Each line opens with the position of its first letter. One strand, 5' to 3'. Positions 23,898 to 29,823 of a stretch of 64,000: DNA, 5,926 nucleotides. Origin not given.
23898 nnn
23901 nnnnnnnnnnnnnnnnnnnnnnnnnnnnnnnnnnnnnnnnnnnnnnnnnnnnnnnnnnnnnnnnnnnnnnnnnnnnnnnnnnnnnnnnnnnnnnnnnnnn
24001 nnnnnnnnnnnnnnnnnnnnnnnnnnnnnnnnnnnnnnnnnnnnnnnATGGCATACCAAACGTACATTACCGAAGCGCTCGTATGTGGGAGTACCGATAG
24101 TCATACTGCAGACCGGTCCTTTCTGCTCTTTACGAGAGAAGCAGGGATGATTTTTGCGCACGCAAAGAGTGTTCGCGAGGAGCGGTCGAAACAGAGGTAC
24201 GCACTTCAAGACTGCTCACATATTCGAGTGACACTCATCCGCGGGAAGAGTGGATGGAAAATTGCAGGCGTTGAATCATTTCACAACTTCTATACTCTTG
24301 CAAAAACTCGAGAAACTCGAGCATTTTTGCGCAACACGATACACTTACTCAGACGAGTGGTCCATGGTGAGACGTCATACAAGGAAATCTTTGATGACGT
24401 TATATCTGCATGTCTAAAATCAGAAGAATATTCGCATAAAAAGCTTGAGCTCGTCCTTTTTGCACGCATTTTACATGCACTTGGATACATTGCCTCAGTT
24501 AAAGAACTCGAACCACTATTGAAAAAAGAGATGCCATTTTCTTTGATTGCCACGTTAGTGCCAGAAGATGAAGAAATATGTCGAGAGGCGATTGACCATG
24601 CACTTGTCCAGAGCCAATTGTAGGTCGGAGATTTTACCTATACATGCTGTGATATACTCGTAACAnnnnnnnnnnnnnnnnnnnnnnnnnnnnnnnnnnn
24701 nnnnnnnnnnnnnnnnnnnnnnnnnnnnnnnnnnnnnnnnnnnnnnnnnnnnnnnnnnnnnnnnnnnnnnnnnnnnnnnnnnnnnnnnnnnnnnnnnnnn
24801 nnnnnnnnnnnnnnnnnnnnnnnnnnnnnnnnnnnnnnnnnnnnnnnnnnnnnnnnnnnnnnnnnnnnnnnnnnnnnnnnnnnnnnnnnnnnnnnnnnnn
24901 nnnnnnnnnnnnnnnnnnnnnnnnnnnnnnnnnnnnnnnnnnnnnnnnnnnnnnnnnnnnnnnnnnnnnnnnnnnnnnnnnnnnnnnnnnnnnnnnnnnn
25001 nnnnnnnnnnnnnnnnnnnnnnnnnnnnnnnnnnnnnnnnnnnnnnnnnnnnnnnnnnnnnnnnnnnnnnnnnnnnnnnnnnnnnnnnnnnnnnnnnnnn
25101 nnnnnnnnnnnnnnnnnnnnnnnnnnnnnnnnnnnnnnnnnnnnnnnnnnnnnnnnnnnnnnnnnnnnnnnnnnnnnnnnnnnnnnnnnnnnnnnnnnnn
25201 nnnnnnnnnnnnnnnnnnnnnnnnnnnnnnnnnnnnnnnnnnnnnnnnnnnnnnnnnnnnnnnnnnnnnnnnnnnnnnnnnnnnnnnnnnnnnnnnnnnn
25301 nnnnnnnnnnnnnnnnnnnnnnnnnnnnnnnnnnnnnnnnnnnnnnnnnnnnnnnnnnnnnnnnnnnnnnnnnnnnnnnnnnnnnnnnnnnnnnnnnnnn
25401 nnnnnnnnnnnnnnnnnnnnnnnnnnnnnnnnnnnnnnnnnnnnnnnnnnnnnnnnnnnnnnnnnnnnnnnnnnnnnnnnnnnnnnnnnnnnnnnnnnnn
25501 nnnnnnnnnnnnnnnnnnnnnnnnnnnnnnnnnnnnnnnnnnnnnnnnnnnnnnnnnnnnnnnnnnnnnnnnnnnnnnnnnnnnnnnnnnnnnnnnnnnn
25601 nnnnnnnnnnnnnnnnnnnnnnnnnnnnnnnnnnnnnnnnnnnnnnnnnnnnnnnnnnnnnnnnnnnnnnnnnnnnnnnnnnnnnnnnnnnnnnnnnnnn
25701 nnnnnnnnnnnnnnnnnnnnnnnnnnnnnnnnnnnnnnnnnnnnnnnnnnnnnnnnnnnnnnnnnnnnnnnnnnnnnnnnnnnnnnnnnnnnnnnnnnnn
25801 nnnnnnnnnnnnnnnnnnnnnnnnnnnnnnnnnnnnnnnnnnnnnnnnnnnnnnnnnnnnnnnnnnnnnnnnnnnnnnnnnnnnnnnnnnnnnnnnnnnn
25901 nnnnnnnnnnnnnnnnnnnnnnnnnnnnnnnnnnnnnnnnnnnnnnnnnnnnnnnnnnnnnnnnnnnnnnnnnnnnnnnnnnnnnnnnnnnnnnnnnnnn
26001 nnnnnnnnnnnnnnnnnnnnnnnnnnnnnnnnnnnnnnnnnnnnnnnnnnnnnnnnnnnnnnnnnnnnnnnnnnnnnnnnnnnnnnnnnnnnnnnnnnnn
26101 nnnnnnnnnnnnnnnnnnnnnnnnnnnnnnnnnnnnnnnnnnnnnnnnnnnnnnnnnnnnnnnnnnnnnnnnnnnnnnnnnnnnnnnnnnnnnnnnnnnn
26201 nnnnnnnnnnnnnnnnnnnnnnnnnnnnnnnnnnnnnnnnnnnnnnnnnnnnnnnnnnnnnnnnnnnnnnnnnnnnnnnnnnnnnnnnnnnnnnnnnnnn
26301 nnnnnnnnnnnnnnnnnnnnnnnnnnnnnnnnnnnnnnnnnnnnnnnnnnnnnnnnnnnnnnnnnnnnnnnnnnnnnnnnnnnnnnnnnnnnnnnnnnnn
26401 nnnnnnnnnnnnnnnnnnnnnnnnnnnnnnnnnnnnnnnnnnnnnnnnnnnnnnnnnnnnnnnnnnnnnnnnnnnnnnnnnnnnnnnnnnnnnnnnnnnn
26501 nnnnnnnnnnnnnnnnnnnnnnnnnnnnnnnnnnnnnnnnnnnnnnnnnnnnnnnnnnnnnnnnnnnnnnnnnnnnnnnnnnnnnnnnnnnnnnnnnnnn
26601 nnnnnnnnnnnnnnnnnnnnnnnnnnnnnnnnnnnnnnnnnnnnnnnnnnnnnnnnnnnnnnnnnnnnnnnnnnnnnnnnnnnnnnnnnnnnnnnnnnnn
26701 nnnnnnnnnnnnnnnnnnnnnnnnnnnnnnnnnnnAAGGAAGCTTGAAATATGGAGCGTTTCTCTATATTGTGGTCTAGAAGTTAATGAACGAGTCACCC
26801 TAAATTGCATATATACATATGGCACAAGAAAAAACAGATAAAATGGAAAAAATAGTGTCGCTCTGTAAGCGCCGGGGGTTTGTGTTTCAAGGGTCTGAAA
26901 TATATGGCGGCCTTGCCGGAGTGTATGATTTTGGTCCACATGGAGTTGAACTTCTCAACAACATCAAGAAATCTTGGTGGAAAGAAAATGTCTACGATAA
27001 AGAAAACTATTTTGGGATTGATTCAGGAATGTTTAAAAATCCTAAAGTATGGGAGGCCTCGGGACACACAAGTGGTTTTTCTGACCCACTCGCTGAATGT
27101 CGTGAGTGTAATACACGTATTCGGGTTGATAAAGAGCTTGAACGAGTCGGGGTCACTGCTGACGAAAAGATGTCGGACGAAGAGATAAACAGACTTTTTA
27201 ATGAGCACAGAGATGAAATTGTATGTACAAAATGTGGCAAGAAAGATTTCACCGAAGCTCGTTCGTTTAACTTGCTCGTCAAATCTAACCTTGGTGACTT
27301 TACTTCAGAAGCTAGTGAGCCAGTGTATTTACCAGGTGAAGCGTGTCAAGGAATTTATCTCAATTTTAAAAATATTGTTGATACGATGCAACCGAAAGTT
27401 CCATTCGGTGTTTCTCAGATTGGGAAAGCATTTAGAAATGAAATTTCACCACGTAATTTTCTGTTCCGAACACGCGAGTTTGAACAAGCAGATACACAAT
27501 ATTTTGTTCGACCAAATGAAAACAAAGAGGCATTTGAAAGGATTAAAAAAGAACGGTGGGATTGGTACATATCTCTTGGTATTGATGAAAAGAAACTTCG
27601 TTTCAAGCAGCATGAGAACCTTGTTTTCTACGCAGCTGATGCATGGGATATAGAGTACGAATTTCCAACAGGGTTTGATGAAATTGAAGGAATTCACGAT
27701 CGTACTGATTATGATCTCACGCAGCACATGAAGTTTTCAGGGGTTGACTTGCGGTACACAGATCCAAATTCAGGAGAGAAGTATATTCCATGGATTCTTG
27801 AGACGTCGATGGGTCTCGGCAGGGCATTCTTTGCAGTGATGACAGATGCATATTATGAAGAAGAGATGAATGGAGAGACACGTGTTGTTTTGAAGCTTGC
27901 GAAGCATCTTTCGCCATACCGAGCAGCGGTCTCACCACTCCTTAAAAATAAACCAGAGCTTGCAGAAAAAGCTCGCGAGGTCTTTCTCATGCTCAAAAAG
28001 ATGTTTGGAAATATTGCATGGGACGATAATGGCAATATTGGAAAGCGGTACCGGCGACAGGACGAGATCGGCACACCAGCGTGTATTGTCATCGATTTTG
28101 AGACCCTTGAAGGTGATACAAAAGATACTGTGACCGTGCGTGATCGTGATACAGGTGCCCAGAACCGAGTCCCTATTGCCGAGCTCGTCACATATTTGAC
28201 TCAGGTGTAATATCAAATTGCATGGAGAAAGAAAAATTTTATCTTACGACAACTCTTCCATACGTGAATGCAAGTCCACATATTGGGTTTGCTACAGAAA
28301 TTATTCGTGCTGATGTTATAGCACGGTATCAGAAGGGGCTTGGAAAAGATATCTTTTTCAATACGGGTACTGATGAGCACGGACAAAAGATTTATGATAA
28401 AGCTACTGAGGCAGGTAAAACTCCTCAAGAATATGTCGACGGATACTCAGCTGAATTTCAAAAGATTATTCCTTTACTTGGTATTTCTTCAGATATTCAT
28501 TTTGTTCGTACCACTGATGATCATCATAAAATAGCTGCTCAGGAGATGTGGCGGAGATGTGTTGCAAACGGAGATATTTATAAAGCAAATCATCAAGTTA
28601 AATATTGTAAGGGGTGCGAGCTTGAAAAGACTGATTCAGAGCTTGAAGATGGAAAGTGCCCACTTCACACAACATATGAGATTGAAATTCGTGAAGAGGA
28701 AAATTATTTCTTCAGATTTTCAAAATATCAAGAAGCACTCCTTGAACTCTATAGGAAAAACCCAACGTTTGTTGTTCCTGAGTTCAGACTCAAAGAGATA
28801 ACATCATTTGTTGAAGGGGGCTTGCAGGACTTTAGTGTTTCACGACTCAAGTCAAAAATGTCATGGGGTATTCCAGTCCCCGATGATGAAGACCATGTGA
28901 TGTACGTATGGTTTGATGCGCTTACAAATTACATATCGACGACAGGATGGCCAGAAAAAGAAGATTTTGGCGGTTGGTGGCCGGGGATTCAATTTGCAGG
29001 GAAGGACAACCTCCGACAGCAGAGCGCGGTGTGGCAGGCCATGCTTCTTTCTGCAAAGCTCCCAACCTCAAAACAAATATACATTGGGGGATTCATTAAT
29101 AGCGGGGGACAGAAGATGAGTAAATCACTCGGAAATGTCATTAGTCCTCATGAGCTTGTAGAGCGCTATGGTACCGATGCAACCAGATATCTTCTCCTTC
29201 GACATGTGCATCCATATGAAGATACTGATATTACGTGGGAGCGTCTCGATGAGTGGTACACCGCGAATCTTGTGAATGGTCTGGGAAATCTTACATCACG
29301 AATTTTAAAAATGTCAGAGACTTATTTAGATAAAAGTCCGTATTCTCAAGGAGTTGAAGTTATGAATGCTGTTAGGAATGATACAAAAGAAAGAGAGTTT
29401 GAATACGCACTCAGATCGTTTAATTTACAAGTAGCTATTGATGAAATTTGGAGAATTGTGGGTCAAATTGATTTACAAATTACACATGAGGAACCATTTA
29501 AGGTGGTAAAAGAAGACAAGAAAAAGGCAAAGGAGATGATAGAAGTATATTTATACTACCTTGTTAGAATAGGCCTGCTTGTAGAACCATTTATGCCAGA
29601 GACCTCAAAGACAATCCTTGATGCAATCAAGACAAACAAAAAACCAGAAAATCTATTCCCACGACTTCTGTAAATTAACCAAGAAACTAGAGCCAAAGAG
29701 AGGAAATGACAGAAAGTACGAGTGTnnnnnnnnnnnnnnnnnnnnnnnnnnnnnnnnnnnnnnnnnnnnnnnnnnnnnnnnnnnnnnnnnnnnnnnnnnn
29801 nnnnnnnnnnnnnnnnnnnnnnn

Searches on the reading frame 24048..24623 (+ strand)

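Call 34: search_protein_families(library=pfam, proteins=[window:24048-24623:+], max_evalue=0.001)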
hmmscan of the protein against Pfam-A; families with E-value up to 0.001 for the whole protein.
window:24048-24623:+ (191 aa): 1 family
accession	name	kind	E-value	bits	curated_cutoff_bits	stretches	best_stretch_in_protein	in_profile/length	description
PF11967.14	RecO_N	-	1.6e-06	28.5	27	1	5-68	3-67/80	Recombination protein O N terminal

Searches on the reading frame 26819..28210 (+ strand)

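Call 81: search_protein_families(library=pfam, proteins=[window:26819-28210:+], max_evalue=0.001)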
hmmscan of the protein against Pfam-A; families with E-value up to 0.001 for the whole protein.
window:26819-28210:+ (463 aa): 2 families
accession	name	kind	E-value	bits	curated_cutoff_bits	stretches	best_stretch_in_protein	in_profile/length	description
PF03129.25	HGTP_anticodon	-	1e-18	67.7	21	1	370-461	3-92/94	Anticodon binding domain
PF00587.30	tRNA-synt_2b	-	1.1e-13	52.1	29.3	1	164-340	6-175/179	tRNA synthetase class II core domain (G, H, P, S and T)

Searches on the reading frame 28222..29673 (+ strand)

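Call 81: search_protein_families(library=pfam, proteins=[window:28222-29673:+], max_evalue=0.001)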
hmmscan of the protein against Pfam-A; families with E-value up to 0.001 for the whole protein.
window:28222-29673:+ (483 aa): 5 families
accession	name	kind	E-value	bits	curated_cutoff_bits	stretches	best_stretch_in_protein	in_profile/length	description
PF09334.17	tRNA-synt_1g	-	3.7e-89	299.7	20.1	2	140-361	163-390/391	tRNA synthetases class I (M)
PF00133.28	tRNA-synt_1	-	1.4e-33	116.7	22.7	2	2-220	21-244/414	tRNA synthetases class I (I, L, M and V)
PF01406.26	tRNA-synt_1e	-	3.3e-14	53.4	27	2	14-128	18-131/301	tRNA synthetases class I (C) catalytic domain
PF01921.24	tRNA-synt_1f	-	7.4e-06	25.5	27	1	290-340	274-323/360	tRNA synthetases class I (K)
PF19303.5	Anticodon_3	-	3e-05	24.4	23.5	1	417-473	49-105/152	Anticodon binding domain of methionyl tRNA ligase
